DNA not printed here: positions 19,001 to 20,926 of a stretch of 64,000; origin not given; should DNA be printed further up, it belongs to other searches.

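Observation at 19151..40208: Glycan-type locus built around four DUF5060/DUF4038 (GH140-like) paralogues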

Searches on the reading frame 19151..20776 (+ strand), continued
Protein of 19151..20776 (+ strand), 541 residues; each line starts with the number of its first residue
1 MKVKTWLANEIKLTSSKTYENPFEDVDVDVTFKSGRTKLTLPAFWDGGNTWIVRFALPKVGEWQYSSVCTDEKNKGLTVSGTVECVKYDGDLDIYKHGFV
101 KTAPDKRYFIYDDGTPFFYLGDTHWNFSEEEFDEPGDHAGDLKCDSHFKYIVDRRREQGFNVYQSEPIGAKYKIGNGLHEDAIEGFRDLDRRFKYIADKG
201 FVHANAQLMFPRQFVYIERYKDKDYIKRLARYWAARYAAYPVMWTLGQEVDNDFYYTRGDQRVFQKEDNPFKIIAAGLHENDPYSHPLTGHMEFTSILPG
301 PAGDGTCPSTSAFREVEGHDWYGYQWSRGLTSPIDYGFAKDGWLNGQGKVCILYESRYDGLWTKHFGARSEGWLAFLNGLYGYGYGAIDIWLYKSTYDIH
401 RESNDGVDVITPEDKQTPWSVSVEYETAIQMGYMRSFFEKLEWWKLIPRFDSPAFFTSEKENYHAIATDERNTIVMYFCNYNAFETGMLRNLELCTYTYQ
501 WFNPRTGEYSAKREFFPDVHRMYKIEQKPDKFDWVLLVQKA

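Call 18: search_solved_structures(query=A2, max_evalue=1, show_alignments=4)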
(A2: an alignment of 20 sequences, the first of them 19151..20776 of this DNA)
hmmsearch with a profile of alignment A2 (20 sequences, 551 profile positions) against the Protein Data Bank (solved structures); distinct sequences matched with E-value up to 1: 4.
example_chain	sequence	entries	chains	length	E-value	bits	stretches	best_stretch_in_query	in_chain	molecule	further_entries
8t9w_A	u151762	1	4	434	1.1e-17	67.1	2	374-548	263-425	Apiosidase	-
4n0r_A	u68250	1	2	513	3e-13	52.4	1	11-310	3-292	putative glycoside hydrolase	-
4qfu_A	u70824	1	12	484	4.3e-10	42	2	378-528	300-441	DUF4038 domain-containing protein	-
3kzs_A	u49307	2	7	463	4.7e-07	31.9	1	110-533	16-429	DUF4038 domain-containing protein | Glycoside hydrolase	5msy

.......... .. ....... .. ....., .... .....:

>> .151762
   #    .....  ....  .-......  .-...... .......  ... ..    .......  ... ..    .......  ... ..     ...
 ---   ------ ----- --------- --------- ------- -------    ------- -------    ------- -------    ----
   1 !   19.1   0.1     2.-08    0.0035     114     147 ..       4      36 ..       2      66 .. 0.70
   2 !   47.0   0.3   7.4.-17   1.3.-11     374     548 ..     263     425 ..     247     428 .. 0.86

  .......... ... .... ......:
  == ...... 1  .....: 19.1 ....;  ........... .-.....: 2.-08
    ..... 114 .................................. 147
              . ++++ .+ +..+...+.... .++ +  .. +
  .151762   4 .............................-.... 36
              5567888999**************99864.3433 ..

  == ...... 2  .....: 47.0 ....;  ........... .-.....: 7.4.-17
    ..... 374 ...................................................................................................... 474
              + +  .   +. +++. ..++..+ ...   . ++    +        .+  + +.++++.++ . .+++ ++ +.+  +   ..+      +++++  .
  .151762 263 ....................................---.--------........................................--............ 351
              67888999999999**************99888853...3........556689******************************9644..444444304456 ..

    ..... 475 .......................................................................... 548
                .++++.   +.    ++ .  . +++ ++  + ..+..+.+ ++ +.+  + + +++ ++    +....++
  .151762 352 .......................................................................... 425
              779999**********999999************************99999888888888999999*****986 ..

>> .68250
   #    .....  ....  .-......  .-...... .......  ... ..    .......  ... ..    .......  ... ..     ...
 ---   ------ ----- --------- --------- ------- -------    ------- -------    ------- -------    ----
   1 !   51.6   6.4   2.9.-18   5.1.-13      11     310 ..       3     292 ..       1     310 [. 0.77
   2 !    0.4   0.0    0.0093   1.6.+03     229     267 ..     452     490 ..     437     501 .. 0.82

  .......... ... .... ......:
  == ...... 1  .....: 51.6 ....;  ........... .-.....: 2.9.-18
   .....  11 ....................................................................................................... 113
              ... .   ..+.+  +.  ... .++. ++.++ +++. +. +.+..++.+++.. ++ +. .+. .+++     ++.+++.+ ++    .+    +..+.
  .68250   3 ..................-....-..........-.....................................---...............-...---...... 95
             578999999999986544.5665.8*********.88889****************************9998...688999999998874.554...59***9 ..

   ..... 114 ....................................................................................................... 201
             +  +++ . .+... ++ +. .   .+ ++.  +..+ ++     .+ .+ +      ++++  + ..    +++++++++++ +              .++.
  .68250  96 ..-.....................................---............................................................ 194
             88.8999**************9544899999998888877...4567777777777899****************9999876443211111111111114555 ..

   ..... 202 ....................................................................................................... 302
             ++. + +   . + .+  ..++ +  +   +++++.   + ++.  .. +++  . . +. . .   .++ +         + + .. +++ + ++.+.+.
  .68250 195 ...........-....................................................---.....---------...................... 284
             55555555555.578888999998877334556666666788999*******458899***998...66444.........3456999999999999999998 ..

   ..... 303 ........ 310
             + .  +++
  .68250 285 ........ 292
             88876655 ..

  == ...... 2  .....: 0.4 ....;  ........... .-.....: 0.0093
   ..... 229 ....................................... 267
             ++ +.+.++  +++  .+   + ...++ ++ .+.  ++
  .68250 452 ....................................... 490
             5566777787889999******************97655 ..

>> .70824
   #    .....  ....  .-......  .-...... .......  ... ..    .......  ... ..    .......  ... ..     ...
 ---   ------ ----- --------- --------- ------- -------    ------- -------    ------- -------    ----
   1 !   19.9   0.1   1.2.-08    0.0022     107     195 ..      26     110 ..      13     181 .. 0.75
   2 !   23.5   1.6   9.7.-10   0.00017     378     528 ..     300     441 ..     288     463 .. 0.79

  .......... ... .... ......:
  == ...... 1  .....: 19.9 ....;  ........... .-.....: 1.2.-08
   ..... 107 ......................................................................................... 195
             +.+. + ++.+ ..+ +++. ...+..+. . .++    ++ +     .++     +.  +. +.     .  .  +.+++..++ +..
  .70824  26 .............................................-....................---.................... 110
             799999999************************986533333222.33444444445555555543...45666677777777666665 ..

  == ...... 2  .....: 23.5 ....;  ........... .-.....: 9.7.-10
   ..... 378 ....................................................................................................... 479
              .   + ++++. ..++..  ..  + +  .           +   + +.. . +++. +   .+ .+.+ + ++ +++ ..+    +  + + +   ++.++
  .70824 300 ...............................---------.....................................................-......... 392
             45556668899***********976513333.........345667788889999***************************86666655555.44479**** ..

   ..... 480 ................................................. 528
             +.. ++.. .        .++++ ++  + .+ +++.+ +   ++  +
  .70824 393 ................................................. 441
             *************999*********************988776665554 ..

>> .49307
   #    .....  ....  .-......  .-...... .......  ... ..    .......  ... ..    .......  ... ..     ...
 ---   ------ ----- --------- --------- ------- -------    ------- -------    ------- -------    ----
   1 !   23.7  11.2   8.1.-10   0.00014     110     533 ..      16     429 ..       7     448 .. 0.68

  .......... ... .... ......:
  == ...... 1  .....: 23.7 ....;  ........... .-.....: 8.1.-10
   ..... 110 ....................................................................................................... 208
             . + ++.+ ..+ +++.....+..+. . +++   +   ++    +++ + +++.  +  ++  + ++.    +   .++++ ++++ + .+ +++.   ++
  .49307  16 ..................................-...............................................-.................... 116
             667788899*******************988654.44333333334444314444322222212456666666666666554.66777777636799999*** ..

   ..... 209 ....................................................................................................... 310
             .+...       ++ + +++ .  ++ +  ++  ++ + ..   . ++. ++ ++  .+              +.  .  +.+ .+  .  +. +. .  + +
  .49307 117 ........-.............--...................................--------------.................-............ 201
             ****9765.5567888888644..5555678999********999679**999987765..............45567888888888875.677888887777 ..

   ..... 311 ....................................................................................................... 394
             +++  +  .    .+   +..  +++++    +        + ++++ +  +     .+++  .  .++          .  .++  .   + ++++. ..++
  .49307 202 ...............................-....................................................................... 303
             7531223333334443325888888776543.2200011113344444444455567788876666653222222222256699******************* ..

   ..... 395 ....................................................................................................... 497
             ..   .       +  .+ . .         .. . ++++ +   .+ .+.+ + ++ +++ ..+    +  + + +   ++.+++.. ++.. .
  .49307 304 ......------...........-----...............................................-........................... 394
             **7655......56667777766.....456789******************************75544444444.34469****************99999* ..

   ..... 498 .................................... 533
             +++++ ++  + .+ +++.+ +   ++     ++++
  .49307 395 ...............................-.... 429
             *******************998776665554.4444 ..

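Call 28: search_protein_families(library=ncbifam, proteins=[window:19151-20776:+], max_evalue=0.01)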
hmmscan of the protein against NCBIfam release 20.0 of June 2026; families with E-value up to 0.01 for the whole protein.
window:19151-20776:+ (541 aa): 0 families

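Call 31: find_encoding_contigs(protein=P0005, flank=10000, max_places=2)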
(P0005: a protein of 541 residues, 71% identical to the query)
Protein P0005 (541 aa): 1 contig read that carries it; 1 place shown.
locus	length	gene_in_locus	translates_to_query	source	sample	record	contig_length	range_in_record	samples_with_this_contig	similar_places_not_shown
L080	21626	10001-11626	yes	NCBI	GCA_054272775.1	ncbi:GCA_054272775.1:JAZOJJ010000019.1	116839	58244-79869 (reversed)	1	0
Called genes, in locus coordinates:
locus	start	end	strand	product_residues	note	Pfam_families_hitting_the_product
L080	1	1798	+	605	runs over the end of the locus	PF01257:2Fe-2S_thioredx, PF06999:Suc_Fer-like (weak), PF01512:Complex1_51K, PF10531:SLBB (weak), PF10589:NADH_4Fe-4S, PF00037:Fer4, PF12838:Fer4_7, PF13237:Fer4_10, +5 more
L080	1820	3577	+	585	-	PF13510:Fer2_4, PF00037:Fer4 (faint), PF10588:NADH-G_4Fe-4S_3, PF13237:Fer4_10 (faint), PF22117:Fer4_Nqo3 (weak), PF12838:Fer4_7, PF02906:Fe_hyd_lg_C, PF02256:Fe_hyd_SSU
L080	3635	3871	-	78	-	-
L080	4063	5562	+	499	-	PF08823:PG_binding_2 (faint), PF01471:PG_binding_1, PF09374:PG_binding_3 (faint), PF01471:PG_binding_1, PF07486:Hydrolase_2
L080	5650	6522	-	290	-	PF02311:AraC_binding, PF07883:Cupin_2, PF00165:HTH_AraC, PF12833:HTH_18, PF00165:HTH_AraC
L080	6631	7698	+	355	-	PF01408:GFO_IDH_MocA, PF22725:GFO_IDH_MocA_C3, PF02894:GFO_IDH_MocA_C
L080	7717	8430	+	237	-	PF06283:ThuA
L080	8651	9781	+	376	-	PF01381:HTH_3, PF12844:HTH_19 (weak), PF13560:HTH_31 (weak), PF01869:BcrAD_BadFG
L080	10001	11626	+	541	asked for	PF16586:DUF5060, PF13204:Apiosidase, PF12904:Collagen_bind_2 (weak)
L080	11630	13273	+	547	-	PF16586:DUF5060, PF13204:Apiosidase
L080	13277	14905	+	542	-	PF16586:DUF5060, PF13204:Apiosidase, PF12904:Collagen_bind_2 (weak)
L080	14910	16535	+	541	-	PF16586:DUF5060, PF13204:Apiosidase, PF12904:Collagen_bind_2 (weak)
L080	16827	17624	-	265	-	PF02522:Antibiotic_NAT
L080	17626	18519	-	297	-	PF04909:Amidohydro_2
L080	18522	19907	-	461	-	-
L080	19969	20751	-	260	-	PF02311:AraC_binding (faint), PF00165:HTH_AraC (faint), PF12833:HTH_18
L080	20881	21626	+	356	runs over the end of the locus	PF01408:GFO_IDH_MocA, PF22725:GFO_IDH_MocA_C3, PF02894:GFO_IDH_MocA_C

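Call 32: find_encoding_contigs(protein=P0021, flank=10000, max_places=2)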
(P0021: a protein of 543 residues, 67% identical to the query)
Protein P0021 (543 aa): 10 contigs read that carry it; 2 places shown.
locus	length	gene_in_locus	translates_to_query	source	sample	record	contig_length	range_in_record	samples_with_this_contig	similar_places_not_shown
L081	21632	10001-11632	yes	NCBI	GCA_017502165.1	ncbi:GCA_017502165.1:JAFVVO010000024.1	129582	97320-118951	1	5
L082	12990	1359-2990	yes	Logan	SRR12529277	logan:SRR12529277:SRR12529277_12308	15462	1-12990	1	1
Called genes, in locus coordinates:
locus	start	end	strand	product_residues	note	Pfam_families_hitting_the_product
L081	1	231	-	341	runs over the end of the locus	PF00294:PfkB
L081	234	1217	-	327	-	-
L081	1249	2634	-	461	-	PF13580:SIS_2, PF01380:SIS (faint), PF00702:Hydrolase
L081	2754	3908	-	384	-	PF00480:ROK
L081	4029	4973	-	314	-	PF00126:HTH_1, PF03466:LysR_substrate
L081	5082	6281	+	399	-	PF00155:Aminotran_1_2, PF01041:DegT_DnrJ_EryC1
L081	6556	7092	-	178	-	PF00210:Ferritin (faint), PF02915:Rubrerythrin, PF21349:RUBY_RBDX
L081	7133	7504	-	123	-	PF01475:FUR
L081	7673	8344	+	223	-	PF02390:Methyltransf_4, PF13847:Methyltransf_31, PF08241:Methyltransf_11 (weak), PF08242:Methyltransf_12 (weak), PF13649:Methyltransf_25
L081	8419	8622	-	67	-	PF12844:HTH_19, PF13560:HTH_31, PF01381:HTH_3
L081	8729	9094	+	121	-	PF10686:YAcAr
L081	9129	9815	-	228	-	PF01980:TrmO_N, PF18389:TrmO_C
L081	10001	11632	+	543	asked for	PF16586:DUF5060, PF13204:Apiosidase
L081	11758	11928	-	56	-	-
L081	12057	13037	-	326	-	PF13280:WYL, PF25583:WCX (weak)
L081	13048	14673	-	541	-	PF00496:SBP_bac_5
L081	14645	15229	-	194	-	PF01464:SLT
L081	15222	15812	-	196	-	PF01121:CoaE, PF13238:AAA_18 (faint)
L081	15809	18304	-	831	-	PF02739:5_3_exonuc_N, PF01367:5_3_exonuc, PF22619:DNA_polI_exo1 (faint), PF00476:DNA_pol_A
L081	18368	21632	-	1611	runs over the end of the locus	PF13231:PMT_2 (weak), PF00754:F5_F8_type_C, PF22633:F5_F8_type_C_2 (faint), PF02366:PMT, PF16192:PMT_4TMC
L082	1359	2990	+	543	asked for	PF16586:DUF5060, PF13204:Apiosidase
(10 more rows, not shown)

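Call 41: predict_structure(alignment_id=A2)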
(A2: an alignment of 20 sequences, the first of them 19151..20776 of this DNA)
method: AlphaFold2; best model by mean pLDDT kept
length: 541 residues; sequences in the alignment: 20
mean_pLDDT: 86.2   pTM: 0.90
mean pLDDT of the five models: 86.2, 85.0, 84.8, 83.4, 81.0
residues with pLDDT >= 90: 269; 70-90: 213; 50-70: 55; < 50: 4
segments of 3 or more residues with pLDDT < 50: none
pLDDT, mean of each block of 10 residues (from residue 1): 97 95 95 96 96 98 97 91 98 96 91 94 79 75 82 90 85 90 94 96 87 83 92 96 83 56 72 89 92 63 64 84 78 79 86 76 67 87 72 70 75 82 81 88 92 89 86 90 87 97 92 97 94 93 90
secondary structure, 60 per line:
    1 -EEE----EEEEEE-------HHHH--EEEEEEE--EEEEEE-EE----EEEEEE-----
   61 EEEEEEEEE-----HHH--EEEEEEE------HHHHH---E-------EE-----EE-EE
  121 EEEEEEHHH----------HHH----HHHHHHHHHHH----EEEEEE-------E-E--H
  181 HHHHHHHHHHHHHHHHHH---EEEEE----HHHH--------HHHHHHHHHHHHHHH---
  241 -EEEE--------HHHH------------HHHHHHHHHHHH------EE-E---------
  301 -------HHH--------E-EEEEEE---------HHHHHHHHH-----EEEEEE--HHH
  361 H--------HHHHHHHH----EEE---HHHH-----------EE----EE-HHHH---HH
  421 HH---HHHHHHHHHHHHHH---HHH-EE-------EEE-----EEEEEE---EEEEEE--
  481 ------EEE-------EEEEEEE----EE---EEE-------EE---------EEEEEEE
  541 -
elements in order: E2-4 E9-14 H22-25 E28-34 E37-42 E50-55 E61-69 E80-86 H93-97 E119-126 H147-157 E162-167 H180-198 E202-206 H211-214 H223-237 E242-245 H254-257 H270-281 E321-326 H336-344 E350-355 H358-361 H370-377 E382-384 H388-391 H412-415 H419-422 H426-439 E456-458 E464-469 E473-478 E487-489 E497-503 E513-515 E534-540

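Call 46: fold_search(model_id=the predicted structure, library=pdb)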
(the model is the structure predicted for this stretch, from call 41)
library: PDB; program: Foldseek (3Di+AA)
matches with E <= 10: 1695; with E <= 0.001: 231
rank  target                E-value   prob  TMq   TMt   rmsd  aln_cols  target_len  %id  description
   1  4n0r_A                4.8e-25  1.00  0.65  0.68   6.3       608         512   16  Crystal structure of a putative glycoside hydrolase (BVU_0362) from Bacteroides vulgatus ATCC 8482 at 1.80 A resolutio (released 2013-10-23)
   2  4n0r_B                1.5e-24  1.00  0.65  0.69   6.6       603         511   16  Crystal structure of a putative glycoside hydrolase (BVU_0362) from Bacteroides vulgatus ATCC 8482 at 1.80 A resolutio (released 2013-10-23)
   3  9gpc                  1.3e-22  1.00  0.66  0.63   5.7       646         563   13  The crystal structure of ManDH5 E303Q mutant at 1.4 Angstroms Resolution - a beta-D-Mannanase of GH5 family from Dictyog (released 2025-09-17)
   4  9gpa                  2.0e-22  1.00  0.67  0.65   5.4       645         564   13  ManDH5- a beta-D-Mannanase of GH5 family from Dictyoglomus thermophilium (released 2025-09-17)
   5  9gpe_A                2.4e-22  1.00  0.67  0.65   5.3       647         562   13  ManDH5 E303Q in complex with mannotetraose after co-crystalliztion with mannotetraose at 1.6 angstroms resolution a be (released 2025-09-17)
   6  9gmj                  2.5e-22  1.00  0.67  0.65   5.2       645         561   13  The crystal structure of ManDH5 Selenomethionine derivative at 1.6 Angstroms resolution - a beta-D-Mannanase of GH5 fami (released 2025-09-10)
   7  9gpg_A                6.8e-22  1.00  0.66  0.64   5.4       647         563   13  Complex of ManDH5 native enzyme with Mannobiose after co crystallization with Mannopentaose at 1.7 angstroms resolutio (released 2025-09-17)
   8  8t9w_C                4.0e-19  1.00  0.57  0.70   6.3       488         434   18  Crystal structure of a GH140 apiosidase derived from a lignocellulolytic enriched mangrove metagenome. (released 2024-02-07)
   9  5msy_B                4.2e-19  1.00  0.57  0.68   5.5       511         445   15  Glycoside hydrolase BT_1012 (released 2017-03-22)
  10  8t9w_B                4.8e-19  1.00  0.56  0.69   6.6       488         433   17  Crystal structure of a GH140 apiosidase derived from a lignocellulolytic enriched mangrove metagenome. (released 2024-02-07)
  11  5msy_C                1.4e-18  1.00  0.53  0.62   8.1       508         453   16  Glycoside hydrolase BT_1012 (released 2017-03-22)
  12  3kzs_B                1.7e-18  1.00  0.57  0.66   5.4       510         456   14  Crystal structure of glycosyl hydrolase family 5 (NP_809925.1) from BACTEROIDES THETAIOTAOMICRON VPI-5482 at 2.10 A re (released 2010-12-29)
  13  3kzs_A                3.1e-18  1.00  0.54  0.63   7.7       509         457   16  Crystal structure of glycosyl hydrolase family 5 (NP_809925.1) from BACTEROIDES THETAIOTAOMICRON VPI-5482 at 2.10 A re (released 2010-12-29)
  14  8t9w_A                3.5e-18  1.00  0.58  0.72   6.1       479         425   18  Crystal structure of a GH140 apiosidase derived from a lignocellulolytic enriched mangrove metagenome. (released 2024-02-07)
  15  4qfu_H                3.7e-18  1.00  0.57  0.66   5.3       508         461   15  Crystal structure of a glycoside hydrolase family 5 (BVU_2644) from Bacteroides vulgatus ATCC 8482 at 1.90 A resolutio (released 2014-07-02)
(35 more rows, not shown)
